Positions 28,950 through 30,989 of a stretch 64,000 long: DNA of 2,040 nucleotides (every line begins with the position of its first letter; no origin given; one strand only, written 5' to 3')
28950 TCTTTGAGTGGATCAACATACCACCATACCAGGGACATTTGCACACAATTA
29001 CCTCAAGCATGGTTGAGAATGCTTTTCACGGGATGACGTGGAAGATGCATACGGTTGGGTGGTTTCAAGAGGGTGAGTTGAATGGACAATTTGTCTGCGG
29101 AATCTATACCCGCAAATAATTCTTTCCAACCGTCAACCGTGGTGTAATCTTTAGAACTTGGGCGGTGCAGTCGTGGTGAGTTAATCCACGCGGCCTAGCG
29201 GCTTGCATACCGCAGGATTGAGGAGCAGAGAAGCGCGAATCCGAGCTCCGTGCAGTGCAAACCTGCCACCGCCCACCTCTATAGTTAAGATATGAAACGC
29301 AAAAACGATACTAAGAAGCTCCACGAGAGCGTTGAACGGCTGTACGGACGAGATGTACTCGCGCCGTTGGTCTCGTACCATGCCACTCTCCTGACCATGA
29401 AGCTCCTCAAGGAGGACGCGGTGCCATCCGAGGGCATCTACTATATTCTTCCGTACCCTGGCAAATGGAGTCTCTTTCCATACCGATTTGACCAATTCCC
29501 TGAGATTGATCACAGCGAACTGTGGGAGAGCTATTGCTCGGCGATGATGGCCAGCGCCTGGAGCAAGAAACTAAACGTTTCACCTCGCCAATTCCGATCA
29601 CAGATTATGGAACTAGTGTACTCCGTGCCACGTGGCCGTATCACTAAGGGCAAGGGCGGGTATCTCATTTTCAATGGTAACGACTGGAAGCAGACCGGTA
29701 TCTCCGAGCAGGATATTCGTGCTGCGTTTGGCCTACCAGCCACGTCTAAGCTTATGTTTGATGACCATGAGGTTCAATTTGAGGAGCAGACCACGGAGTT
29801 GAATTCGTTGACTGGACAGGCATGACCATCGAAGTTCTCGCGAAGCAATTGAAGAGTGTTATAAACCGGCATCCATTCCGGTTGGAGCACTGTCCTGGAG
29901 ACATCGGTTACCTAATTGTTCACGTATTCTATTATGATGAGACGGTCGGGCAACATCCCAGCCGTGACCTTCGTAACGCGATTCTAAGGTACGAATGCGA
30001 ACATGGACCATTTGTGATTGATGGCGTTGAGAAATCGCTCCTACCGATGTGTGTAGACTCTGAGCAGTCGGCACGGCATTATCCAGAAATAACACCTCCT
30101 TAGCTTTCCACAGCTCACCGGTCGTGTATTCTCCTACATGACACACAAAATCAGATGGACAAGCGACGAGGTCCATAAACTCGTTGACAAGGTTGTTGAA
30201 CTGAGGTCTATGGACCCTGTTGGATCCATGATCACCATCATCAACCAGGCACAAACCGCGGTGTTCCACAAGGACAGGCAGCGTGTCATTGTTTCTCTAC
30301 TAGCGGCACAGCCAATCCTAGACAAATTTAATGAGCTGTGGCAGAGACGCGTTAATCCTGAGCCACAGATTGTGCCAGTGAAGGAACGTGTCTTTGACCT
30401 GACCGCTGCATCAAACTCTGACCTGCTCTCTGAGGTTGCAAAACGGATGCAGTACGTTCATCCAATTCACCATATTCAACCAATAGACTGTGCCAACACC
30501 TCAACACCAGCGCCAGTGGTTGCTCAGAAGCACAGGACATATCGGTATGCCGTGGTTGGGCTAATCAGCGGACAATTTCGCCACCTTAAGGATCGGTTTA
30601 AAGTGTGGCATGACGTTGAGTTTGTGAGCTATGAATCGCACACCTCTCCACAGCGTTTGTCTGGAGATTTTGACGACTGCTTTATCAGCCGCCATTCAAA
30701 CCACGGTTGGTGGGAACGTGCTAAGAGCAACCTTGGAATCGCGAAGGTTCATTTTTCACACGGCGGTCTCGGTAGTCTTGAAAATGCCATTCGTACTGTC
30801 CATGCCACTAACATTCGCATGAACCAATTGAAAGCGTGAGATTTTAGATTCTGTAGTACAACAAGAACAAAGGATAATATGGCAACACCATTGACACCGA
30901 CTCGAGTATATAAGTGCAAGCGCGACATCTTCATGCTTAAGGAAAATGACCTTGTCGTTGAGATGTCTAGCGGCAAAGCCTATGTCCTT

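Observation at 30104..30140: Conserved promoter-like module fused to start codons, with at least 10 copies on one strand, implying a class of leaderless transcripts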

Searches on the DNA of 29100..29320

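Call 48: search_rna_families(source=window, start=29100, end=29320, threshold=evalue, max_evalue=1)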
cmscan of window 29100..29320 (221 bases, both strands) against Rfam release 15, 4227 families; matches with E-value up to 1: 0.
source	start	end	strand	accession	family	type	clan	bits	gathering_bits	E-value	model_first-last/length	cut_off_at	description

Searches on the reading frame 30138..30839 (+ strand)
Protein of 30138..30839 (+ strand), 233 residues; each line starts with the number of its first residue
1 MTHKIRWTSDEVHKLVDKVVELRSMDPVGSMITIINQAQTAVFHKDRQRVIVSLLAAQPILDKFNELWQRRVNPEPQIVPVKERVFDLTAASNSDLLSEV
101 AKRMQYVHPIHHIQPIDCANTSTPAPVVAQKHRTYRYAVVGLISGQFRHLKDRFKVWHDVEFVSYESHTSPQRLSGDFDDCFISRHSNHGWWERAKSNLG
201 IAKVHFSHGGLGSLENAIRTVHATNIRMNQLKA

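Call 8: search_protein_families(library=pfam, proteins=[window:30138-30839:+], max_evalue=0.01)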
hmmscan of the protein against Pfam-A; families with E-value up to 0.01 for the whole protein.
window:30138-30839:+ (233 aa): 0 families

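Call 24: search_protein_families(library=phrogs, proteins=[window:30138-30839:+], max_evalue=0.001)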
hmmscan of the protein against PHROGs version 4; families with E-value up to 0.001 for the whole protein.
window:30138-30839:+ (233 aa): 0 families
